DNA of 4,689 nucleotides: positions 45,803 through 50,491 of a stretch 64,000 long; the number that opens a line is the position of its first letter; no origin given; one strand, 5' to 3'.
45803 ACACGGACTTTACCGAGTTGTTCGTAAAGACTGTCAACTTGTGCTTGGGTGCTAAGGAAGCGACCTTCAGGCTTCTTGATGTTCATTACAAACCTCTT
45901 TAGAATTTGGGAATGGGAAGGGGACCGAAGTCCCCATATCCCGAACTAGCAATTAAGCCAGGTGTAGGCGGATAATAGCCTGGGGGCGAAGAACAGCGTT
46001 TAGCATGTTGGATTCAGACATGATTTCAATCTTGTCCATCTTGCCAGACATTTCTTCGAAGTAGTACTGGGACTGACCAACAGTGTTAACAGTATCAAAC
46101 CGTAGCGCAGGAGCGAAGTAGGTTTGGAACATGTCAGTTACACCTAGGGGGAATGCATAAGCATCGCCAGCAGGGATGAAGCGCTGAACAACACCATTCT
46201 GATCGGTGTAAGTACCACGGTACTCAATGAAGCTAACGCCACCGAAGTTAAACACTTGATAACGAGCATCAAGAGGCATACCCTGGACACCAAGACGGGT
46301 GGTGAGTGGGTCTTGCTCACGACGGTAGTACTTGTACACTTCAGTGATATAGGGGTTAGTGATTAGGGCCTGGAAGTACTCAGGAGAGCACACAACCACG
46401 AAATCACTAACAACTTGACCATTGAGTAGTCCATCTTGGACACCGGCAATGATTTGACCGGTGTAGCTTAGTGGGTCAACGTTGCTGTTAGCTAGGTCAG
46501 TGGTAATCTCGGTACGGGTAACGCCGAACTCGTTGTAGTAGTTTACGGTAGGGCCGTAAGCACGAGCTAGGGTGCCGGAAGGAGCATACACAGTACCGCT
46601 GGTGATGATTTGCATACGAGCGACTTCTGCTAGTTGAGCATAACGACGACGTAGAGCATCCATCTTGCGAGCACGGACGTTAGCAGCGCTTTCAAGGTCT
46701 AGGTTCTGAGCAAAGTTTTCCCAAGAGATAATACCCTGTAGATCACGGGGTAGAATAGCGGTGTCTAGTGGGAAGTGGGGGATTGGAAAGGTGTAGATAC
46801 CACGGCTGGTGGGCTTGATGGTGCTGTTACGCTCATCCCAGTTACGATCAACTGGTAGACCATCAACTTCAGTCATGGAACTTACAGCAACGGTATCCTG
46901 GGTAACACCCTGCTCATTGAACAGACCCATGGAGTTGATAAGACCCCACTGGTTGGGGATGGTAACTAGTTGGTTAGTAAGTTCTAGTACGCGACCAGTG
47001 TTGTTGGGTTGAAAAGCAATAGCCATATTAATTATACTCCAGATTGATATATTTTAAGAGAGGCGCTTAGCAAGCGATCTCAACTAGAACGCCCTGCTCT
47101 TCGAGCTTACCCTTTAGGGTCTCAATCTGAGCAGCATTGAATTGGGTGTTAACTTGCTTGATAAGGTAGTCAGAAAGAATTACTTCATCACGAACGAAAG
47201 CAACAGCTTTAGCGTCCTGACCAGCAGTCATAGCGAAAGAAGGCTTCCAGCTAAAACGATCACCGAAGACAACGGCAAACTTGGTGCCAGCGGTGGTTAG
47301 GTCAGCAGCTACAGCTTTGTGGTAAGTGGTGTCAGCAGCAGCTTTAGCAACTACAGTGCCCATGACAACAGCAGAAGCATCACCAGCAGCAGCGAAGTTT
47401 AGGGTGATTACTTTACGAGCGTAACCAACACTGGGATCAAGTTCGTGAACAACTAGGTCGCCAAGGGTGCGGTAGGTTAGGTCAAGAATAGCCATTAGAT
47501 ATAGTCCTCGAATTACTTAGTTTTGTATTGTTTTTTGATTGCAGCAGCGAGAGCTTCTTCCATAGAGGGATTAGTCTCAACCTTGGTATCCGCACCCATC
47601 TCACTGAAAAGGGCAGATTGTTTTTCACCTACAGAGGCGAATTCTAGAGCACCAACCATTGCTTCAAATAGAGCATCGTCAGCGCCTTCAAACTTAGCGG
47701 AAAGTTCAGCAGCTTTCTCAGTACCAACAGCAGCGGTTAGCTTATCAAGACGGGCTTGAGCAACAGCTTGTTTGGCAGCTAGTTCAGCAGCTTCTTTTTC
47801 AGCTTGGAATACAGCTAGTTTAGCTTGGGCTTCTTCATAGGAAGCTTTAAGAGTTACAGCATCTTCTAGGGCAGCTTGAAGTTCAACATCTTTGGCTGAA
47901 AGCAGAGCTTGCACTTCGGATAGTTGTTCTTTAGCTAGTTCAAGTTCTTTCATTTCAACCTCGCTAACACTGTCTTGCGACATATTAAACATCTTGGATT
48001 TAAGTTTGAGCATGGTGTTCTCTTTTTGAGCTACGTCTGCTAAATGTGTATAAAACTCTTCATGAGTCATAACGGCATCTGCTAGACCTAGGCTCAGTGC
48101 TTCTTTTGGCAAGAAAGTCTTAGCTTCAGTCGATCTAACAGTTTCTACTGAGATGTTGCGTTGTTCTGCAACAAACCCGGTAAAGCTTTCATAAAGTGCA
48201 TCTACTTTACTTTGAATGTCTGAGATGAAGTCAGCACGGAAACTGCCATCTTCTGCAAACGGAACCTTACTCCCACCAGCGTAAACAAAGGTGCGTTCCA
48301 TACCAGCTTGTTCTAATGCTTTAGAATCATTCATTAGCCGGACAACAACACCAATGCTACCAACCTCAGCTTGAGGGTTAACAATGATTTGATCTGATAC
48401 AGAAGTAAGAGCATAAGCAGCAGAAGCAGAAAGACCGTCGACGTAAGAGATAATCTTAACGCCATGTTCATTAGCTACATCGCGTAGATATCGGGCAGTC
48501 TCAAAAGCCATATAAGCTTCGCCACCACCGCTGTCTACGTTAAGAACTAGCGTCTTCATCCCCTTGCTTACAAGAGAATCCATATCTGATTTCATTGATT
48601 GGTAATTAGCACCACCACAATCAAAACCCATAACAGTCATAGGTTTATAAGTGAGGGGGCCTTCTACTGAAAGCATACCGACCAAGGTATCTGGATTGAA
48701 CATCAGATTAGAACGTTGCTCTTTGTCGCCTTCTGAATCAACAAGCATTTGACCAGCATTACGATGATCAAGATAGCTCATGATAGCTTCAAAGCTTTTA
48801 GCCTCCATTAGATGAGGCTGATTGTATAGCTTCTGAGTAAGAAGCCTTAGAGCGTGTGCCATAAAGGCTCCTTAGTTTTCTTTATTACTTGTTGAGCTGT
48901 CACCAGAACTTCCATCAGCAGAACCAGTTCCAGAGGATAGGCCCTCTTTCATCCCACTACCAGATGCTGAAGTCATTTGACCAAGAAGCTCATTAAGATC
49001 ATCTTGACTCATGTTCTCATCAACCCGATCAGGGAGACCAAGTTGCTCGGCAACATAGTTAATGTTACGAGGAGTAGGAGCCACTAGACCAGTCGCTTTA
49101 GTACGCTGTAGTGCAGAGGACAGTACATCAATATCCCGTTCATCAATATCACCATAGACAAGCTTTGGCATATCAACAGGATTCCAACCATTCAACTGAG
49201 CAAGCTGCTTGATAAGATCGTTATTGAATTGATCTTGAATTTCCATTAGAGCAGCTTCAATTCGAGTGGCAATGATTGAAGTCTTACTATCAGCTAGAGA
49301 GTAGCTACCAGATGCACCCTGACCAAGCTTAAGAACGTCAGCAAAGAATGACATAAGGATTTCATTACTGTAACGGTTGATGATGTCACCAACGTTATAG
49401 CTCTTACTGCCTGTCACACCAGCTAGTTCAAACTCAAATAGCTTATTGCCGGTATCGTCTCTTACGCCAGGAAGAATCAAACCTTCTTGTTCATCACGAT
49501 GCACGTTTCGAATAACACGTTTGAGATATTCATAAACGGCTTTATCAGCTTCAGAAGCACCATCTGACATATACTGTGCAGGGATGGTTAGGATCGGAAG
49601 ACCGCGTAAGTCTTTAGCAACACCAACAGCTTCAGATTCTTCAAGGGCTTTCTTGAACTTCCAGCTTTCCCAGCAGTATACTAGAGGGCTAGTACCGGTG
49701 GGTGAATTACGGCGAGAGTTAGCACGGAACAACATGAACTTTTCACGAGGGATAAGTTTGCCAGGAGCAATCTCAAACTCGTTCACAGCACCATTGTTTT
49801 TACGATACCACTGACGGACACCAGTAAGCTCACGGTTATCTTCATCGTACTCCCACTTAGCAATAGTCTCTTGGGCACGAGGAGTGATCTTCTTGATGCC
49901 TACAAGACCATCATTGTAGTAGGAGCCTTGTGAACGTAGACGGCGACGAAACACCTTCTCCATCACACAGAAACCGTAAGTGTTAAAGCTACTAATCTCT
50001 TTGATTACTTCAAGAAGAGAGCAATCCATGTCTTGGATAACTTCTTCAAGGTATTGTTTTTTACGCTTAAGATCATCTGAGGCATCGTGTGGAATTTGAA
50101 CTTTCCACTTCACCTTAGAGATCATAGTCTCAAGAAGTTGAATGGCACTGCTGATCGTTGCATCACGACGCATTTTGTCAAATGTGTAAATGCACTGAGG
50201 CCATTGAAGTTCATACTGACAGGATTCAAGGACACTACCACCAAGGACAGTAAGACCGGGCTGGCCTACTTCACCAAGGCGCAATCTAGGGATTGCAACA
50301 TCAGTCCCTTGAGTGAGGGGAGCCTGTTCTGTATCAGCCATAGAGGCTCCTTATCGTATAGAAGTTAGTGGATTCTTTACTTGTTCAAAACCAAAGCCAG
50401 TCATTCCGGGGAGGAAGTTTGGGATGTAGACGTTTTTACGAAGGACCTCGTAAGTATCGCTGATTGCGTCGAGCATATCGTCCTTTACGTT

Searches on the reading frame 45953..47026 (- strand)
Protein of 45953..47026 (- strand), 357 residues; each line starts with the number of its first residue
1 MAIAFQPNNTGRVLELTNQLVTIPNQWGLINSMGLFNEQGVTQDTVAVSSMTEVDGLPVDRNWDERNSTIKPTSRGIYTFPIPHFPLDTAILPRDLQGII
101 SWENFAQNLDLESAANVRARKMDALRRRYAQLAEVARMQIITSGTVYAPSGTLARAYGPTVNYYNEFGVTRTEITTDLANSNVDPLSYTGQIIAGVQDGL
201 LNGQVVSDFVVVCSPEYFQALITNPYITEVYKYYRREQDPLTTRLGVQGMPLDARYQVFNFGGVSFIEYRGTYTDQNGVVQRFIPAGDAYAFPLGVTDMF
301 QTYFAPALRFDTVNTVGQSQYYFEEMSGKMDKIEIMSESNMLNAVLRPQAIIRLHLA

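Call 38: search_protein_families(library=phrogs, proteins=[window:45953-47026:-], max_evalue=0.00001)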
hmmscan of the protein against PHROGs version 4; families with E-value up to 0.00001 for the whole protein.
window:45953-47026:- (357 aa): 1 family
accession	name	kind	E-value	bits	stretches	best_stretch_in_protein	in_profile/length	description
phrog_29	-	head and packaging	2e-53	183.1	1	13-354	34-356/439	major head protein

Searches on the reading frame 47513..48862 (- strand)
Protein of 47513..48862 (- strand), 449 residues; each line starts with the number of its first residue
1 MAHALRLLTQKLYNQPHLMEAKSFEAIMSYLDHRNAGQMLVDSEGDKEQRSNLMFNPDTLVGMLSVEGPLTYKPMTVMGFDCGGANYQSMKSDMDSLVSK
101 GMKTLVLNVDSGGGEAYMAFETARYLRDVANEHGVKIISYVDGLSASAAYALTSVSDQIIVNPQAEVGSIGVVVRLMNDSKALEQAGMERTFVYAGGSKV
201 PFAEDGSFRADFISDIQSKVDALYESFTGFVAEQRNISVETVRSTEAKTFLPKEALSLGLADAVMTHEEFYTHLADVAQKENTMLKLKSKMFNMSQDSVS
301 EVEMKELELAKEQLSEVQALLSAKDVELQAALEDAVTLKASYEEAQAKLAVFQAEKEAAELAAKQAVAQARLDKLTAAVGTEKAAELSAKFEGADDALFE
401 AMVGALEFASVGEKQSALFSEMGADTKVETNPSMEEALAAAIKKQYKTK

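Call 38: search_protein_families(library=phrogs, proteins=[window:47513-48862:-], max_evalue=0.00001)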
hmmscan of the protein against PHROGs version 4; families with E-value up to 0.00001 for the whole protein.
window:47513-48862:- (449 aa): 2 families
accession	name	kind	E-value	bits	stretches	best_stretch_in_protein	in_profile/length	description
phrog_53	-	head and packaging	3.7e-74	251.9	1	2-444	5-460/583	head maturation protease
phrog_33023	-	unknown function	9e-21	75.2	1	61-394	68-392/507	-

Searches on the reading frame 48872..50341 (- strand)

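Call 38: search_protein_families(library=phrogs, proteins=[window:48872-50341:-], max_evalue=0.00001)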
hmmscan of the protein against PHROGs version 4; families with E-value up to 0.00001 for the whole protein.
window:48872-50341:- (489 aa): 4 families
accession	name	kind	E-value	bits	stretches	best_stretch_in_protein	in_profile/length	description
phrog_113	-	head and packaging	5.4e-89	300.8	1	11-460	27-434/1272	portal protein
phrog_30239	-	unknown function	1.3e-16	61.7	1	43-314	53-343/349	-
phrog_28799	-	unknown function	2.2e-12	48.2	1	14-162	18-166/178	-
phrog_10231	-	unknown function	2e-06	28.5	1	339-442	42-139/256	-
